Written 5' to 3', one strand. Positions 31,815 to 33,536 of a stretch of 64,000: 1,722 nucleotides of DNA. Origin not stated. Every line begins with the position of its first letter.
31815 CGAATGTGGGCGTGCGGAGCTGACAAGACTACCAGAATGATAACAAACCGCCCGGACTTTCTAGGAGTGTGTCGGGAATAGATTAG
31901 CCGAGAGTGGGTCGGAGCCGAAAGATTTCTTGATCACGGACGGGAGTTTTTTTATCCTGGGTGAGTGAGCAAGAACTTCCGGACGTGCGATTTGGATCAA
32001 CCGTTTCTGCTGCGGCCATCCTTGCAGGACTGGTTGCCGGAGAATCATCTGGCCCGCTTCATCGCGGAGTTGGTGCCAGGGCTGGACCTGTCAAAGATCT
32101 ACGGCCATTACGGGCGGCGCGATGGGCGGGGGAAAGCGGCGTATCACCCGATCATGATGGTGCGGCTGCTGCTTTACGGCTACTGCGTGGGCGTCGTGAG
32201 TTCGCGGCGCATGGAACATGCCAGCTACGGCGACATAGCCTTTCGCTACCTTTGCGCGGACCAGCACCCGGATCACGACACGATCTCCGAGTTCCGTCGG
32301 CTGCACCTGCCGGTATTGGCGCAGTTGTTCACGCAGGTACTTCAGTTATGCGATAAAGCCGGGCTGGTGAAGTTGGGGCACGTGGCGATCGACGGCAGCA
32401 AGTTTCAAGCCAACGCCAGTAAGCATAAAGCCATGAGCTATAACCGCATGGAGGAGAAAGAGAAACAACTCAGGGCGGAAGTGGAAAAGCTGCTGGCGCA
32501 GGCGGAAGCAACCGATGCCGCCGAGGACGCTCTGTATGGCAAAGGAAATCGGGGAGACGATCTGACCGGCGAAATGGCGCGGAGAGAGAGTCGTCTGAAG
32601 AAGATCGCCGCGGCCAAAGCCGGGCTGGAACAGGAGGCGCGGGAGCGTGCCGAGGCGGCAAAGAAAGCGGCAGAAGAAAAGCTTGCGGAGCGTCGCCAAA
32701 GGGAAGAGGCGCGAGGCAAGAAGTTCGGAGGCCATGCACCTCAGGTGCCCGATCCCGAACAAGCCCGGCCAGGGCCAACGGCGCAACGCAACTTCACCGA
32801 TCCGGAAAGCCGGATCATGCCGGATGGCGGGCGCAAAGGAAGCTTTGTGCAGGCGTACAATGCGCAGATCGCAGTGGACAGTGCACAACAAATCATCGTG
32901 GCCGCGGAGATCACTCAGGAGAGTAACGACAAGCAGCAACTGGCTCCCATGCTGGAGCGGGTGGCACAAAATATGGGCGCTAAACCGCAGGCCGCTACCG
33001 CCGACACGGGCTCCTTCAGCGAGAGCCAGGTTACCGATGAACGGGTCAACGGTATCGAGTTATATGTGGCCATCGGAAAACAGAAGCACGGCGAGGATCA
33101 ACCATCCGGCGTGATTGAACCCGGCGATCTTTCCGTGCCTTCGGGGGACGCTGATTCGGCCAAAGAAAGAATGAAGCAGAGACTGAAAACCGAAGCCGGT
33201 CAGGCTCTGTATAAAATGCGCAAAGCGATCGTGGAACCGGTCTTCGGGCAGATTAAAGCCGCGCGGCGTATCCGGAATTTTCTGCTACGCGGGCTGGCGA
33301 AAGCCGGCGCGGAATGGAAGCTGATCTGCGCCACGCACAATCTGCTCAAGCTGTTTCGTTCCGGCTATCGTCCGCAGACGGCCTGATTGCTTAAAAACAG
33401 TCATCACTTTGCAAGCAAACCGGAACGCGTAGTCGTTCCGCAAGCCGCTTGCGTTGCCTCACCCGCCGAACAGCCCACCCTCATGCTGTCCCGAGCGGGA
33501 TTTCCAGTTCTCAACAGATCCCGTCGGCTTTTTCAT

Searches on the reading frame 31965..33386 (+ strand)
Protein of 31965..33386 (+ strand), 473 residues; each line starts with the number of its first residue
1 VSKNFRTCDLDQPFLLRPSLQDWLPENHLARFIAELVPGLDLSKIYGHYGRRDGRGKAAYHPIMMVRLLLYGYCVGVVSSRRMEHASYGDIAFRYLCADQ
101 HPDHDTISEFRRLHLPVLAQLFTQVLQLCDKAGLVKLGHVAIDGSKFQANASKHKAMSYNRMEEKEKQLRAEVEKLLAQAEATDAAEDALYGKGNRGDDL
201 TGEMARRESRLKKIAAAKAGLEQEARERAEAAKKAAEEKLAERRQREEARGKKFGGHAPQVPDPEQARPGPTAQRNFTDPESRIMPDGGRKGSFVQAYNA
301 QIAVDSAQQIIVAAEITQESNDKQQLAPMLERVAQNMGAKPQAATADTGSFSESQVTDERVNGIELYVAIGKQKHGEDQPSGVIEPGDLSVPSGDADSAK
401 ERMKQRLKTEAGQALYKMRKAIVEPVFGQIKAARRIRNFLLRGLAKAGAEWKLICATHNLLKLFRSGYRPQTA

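Call 19: find_encoding_contigs(protein=window:31965-33386:+, flank=10000, max_places=2)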
Protein window:31965-33386:+ (473 aa): 1 contig read that carries it; 1 place shown.
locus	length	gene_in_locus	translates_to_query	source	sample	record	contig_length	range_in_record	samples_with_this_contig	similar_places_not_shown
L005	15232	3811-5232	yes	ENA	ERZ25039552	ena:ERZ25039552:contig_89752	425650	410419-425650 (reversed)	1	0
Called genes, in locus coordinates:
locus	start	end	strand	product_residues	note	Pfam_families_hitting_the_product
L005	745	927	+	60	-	-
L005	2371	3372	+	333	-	-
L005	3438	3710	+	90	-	-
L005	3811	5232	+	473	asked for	PF05598:DUF772, PF01609:DDE_Tnp_1, PF13751:DDE_Tnp_1_6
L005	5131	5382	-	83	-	-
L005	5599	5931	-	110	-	PF02452:PemK_toxin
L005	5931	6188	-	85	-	-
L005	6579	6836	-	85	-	-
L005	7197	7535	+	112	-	-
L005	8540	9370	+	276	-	-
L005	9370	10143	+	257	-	PF01433:Peptidase_M1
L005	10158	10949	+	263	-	PF00291:PALP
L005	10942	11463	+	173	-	PF00291:PALP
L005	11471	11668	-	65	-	PF13662:Toprim_4, PF21175:RecR_C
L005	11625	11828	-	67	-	PF13662:Toprim_4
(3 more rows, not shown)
